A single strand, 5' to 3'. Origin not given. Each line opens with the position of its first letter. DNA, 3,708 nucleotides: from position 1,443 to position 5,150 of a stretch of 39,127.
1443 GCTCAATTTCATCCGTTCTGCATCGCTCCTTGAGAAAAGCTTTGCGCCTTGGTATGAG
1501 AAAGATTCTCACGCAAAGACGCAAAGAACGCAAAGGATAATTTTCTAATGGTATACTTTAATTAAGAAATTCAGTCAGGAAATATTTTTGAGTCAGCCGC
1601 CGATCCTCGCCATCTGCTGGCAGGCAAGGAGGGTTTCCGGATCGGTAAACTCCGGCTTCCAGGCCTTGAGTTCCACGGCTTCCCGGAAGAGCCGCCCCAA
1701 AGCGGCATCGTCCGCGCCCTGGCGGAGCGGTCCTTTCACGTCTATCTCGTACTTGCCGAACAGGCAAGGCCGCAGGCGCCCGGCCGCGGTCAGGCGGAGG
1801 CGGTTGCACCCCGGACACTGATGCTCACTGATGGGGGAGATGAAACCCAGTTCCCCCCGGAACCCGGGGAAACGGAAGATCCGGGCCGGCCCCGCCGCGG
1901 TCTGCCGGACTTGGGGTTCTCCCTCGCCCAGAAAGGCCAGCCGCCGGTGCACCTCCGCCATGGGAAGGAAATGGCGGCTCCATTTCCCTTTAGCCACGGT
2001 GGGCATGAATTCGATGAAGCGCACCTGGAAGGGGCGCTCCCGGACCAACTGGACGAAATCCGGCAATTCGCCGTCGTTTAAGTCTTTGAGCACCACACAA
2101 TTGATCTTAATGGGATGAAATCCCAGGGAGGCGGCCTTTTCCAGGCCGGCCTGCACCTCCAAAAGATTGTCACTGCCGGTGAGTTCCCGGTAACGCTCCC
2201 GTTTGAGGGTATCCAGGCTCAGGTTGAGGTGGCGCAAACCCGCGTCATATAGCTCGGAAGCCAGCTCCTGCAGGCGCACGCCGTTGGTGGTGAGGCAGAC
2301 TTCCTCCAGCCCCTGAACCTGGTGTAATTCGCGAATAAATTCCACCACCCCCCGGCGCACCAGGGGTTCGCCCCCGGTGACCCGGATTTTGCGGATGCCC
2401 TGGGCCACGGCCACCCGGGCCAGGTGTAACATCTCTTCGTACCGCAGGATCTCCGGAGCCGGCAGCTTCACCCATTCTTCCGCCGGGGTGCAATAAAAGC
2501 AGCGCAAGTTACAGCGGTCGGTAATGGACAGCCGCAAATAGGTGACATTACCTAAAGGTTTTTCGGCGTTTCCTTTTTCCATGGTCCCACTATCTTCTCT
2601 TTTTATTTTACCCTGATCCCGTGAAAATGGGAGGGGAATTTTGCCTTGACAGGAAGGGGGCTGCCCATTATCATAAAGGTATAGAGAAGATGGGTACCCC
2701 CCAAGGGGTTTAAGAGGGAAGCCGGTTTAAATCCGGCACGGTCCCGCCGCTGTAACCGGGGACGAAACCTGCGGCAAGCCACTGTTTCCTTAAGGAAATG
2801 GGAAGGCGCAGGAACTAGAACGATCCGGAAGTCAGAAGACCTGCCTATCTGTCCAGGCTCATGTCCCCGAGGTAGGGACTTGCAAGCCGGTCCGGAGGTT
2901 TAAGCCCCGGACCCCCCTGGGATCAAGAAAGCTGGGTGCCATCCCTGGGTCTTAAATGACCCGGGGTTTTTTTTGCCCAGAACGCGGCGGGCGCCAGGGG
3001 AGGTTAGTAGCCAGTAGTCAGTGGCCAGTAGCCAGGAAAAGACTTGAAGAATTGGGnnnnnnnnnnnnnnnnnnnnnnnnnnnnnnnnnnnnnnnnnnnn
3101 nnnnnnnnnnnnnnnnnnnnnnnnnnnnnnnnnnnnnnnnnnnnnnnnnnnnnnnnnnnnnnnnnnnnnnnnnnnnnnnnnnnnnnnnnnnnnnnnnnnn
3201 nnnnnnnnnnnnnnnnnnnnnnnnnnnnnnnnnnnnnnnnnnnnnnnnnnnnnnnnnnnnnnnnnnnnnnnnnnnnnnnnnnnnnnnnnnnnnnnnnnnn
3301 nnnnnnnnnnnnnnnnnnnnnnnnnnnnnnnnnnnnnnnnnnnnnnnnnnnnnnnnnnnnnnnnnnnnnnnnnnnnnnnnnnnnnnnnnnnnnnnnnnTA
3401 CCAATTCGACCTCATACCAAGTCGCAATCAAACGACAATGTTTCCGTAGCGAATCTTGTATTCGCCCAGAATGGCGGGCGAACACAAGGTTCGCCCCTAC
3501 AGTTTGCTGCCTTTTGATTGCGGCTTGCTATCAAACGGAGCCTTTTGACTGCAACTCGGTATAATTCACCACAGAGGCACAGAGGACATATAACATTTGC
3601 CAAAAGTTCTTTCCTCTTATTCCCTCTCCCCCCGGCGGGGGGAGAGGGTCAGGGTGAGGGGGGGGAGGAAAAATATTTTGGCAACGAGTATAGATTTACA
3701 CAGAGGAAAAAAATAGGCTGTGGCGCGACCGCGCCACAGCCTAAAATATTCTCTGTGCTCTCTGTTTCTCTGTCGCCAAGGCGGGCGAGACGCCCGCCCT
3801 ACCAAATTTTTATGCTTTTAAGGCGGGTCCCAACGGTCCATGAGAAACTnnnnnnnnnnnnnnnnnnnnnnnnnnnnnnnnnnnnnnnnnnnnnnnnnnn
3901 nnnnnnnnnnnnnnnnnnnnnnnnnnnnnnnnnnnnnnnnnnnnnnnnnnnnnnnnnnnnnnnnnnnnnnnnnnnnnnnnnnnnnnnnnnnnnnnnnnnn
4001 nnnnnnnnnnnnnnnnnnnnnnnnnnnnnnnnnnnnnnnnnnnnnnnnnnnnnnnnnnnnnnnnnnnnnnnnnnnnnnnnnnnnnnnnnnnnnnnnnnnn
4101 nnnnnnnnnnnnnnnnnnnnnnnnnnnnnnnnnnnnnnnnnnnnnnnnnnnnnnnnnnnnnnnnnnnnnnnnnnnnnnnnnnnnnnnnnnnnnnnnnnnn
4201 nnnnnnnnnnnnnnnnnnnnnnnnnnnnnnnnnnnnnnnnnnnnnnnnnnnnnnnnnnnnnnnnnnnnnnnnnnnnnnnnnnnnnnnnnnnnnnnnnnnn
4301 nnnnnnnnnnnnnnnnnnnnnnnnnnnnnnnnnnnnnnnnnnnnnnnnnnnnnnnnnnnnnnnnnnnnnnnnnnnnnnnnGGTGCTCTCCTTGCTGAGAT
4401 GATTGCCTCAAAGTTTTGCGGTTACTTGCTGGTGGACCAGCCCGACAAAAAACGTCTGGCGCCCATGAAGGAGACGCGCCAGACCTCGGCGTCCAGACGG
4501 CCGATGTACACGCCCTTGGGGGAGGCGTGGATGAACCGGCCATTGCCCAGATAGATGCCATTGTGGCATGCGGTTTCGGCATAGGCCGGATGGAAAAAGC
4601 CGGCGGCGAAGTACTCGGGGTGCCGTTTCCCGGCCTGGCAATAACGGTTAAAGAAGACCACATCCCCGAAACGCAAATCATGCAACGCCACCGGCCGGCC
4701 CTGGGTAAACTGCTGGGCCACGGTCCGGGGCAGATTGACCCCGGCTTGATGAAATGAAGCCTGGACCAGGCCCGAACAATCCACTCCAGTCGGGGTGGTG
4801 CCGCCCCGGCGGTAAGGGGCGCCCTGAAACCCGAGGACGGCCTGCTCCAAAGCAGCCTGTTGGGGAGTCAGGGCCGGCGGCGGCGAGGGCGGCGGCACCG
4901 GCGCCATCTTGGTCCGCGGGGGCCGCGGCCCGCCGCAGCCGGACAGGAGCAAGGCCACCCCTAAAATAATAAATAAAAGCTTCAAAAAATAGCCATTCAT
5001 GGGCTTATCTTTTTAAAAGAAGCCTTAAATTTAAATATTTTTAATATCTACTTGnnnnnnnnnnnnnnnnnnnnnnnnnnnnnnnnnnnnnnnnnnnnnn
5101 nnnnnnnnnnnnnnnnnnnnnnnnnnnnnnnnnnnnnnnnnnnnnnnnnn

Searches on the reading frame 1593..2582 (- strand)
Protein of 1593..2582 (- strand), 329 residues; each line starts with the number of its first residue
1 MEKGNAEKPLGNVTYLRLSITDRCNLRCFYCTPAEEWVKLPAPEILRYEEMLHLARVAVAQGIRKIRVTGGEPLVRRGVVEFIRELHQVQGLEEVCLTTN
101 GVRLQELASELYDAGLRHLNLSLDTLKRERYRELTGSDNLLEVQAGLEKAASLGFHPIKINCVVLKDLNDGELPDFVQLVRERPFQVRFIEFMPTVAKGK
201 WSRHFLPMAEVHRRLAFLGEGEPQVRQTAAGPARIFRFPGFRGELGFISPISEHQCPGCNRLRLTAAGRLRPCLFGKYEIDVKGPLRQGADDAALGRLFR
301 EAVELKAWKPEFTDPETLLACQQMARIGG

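Call 97: search_protein_families(library=pfam, proteins=[window:1593-2582:-], max_evalue=0.00001)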
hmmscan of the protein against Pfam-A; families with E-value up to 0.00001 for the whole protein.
window:1593-2582:- (329 aa): 2 families
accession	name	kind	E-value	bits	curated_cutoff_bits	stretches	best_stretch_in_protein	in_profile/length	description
PF04055.27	Radical_SAM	-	4e-31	108.9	29.5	1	19-179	2-165/166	Radical SAM superfamily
PF06463.18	Mob_synth_C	-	5.4e-29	101.2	37.4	1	186-308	2-124/128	Molybdenum Cofactor Synthesis C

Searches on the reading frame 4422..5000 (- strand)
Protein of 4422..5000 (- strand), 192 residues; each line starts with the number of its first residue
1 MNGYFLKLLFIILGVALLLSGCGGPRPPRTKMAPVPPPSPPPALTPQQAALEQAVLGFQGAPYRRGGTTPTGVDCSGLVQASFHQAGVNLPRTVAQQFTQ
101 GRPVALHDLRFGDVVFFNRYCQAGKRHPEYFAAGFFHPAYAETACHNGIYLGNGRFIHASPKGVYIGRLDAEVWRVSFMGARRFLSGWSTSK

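Call 84: search_protein_families(library=pfam, proteins=[window:4422-5000:-], max_evalue=0.001)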
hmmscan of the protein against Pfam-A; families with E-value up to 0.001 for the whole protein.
window:4422-5000:- (192 aa): 1 family
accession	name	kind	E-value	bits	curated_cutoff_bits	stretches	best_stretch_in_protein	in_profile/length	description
PF00877.26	NLPC_P60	-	1.5e-23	83.2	23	2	60-125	1-65/105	NlpC/P60 family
